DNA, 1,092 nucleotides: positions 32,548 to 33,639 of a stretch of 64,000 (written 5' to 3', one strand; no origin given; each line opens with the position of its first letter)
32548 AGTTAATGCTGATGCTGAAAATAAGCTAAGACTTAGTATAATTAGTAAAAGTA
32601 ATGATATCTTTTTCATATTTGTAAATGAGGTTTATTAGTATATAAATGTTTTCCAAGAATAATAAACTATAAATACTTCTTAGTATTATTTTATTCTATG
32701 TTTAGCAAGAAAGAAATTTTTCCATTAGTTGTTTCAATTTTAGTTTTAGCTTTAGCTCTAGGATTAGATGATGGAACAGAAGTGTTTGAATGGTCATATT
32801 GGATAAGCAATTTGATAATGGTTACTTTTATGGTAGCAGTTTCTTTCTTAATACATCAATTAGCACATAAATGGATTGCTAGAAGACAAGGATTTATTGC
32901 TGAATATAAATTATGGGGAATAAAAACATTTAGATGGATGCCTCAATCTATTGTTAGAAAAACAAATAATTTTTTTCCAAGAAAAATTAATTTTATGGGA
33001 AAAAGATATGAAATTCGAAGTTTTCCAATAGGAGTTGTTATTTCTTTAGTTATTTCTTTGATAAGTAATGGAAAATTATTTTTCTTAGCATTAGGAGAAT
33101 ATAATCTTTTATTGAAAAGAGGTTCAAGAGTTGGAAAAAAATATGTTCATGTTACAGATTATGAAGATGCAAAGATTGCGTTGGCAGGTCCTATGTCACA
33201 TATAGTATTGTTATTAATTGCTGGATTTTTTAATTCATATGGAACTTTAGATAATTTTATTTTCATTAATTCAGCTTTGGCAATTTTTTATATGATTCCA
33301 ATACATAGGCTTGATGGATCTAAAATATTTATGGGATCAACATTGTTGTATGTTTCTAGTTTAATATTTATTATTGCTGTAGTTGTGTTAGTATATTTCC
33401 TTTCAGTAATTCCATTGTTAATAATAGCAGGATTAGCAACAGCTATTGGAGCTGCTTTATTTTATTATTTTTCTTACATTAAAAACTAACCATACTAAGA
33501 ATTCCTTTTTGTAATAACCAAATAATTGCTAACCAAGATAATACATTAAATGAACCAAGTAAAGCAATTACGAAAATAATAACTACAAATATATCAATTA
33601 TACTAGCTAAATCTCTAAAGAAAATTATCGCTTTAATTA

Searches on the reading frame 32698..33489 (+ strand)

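Call 41: search_protein_families(library=pfam, max_evalue=0.1, proteins=[window:32698-33489:+])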
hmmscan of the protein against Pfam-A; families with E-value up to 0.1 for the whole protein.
window:32698-33489:+ (263 aa): 1 family
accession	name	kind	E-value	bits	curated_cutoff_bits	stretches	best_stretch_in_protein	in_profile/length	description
PF02163.28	Peptidase_M50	-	5.1e-06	26.4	27.2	1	43-175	3-96/221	Peptidase family M50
